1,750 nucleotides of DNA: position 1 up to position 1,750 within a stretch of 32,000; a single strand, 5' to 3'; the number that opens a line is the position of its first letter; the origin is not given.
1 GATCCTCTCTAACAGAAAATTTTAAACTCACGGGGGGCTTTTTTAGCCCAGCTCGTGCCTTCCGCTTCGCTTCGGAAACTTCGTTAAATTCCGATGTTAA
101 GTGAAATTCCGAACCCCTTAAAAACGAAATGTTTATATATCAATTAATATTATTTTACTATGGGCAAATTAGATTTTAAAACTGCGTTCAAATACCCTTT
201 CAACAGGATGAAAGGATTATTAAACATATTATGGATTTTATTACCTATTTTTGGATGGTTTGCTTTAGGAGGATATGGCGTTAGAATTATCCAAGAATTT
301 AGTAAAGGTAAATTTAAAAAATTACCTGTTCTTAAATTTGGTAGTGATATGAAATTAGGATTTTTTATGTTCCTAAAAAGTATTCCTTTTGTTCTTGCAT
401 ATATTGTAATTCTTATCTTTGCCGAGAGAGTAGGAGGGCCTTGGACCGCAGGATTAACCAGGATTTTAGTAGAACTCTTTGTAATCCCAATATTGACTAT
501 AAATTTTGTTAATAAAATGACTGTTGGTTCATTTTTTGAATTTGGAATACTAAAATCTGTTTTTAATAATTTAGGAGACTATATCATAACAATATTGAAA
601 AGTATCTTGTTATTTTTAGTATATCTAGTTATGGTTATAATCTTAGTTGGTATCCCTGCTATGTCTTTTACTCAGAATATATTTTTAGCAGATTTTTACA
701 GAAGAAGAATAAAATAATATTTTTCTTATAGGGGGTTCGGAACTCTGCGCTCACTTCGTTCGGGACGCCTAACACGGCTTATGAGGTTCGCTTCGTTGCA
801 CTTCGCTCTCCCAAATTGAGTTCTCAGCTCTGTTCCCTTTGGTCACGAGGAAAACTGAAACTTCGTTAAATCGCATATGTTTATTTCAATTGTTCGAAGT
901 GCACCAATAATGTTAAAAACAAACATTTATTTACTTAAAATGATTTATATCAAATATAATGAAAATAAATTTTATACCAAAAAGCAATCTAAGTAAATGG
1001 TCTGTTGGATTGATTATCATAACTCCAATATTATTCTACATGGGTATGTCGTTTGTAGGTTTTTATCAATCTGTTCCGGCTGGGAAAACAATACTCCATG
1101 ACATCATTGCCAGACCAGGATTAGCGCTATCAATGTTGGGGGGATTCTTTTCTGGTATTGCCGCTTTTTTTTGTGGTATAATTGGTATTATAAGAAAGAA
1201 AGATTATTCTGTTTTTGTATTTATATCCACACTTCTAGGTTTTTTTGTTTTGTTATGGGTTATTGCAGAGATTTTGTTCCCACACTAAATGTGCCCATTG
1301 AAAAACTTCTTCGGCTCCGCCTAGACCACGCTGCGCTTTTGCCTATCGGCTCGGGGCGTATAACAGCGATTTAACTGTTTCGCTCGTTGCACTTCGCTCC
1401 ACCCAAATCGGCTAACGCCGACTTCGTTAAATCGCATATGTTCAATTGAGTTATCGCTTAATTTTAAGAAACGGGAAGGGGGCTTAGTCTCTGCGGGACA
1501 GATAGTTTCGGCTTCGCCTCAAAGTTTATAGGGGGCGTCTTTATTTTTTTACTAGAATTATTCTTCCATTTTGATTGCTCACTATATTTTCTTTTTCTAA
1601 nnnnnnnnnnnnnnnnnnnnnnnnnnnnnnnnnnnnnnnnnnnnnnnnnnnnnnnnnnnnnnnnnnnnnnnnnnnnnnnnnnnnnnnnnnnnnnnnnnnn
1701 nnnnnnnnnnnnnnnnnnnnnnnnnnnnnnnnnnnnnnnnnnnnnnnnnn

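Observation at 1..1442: Small unrelated ORFs separated by a repeated GC-rich imperfect palindrome ending in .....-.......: integron-cassette-like architecture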

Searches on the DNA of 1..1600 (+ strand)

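Call 45: search_rna_families(source=window, start=1, end=1600, threshold=evalue, max_evalue=10)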
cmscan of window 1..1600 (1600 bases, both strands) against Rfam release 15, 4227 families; matches with E-value up to 10: 4.
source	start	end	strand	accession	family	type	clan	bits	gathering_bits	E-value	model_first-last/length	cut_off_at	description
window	99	177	-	RF02065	STnc340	Gene; sRNA;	-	20.2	80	6.6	1-130/130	no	Enterobacterial sRNA STnc340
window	1476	1600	-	RF02158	NPPA-AS1_3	Gene; lncRNA;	-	14.5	55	2.5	1-108/108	no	NPPA antisense RNA 1 conserved region 3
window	422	564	-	RF00628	RgsA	Gene; sRNA;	-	14.1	88.4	1.1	1-194/194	no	RgsA sRNA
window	1190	1251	-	RF01675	CrcZ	Gene; sRNA;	-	9.9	95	6.8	1-398/398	no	Pseudomonas sRNA CrcZ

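Call 70: search_with_rna_model(model_id=R1, sources=[L037, L038, L039, L040, L001], max_evalue=1)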
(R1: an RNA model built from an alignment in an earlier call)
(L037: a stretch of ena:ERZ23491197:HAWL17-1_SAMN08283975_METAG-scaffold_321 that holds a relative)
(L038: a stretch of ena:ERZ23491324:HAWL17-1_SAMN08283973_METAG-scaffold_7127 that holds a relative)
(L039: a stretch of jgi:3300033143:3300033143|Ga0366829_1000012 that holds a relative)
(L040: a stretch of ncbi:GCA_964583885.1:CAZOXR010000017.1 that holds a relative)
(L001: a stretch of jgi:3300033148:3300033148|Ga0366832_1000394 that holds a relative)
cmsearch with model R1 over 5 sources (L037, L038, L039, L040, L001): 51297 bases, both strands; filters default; matches with E-value up to 1: 2.
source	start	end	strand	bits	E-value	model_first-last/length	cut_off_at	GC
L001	8427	8523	+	90.9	1.2e-19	1-99/99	no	0.45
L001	7835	7961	+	43.8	5.1e-08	1-99/99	no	0.43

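Call 73: search_with_rna_model(model_id=R1, source=L001, start=6000, end=15000, filters=off, max_evalue=10, show_alignments=3)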
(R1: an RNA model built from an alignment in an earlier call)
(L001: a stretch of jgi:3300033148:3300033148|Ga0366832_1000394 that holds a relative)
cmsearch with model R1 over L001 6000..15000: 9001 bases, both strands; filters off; matches with E-value up to 10: 14.
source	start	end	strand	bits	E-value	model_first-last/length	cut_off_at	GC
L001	8427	8523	+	90.9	2.1e-20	1-99/99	no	0.45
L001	7835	7961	+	43.8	8.9e-09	1-99/99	no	0.43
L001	7075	7178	+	12.9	0.37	1-99/99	no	0.43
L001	12304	12397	+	12.1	0.61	1-99/99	no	0.34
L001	13372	13443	+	10.7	1.3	1-99/99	no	0.28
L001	14179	14204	-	9.3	2.9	1-99/99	no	0.12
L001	8423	8519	-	9.1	3.3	1-99/99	no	0.48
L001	8097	8133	-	8.8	3.9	1-99/99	no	0.3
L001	11657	11698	-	8.3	5.4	1-99/99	no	0.21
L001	14344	14388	+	8.2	5.5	1-99/99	no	0.2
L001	12215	12249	-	7.8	7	1-99/99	no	0.31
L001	7638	7696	-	7.6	7.8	1-99/99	no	0.2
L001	8050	8141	+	7.6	7.9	1-99/99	no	0.3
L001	6358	6387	+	7.3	9.4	1-99/99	no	0.27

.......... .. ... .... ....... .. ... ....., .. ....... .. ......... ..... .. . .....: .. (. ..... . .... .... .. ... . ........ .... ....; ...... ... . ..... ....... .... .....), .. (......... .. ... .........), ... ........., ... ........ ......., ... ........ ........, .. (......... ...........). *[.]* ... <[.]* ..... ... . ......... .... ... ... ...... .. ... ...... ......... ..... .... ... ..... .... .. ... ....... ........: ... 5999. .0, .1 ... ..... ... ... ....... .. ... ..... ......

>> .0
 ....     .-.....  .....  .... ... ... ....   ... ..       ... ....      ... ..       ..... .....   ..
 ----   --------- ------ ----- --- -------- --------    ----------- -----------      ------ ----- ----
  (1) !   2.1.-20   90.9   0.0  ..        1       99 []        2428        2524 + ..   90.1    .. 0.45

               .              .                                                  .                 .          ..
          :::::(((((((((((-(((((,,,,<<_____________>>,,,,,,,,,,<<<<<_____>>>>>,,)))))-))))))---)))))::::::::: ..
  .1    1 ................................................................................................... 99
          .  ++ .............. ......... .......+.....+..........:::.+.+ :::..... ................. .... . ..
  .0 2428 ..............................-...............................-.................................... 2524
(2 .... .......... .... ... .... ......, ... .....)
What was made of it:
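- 5..108 (+): Copy A. A degenerate element with left box TAAC at 10-13 and right end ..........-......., with GTTA at 96-99. R1 scores it 12.9 bits, E=0.37 with filters off, at L001:7075-7178 (call 73).
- Checked: Copy A is only a weak member: 12.9 bits, E=0.37 with the family model (call 73).
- Window: copies C and B score 90.9 and 43.8 bits (call 73).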
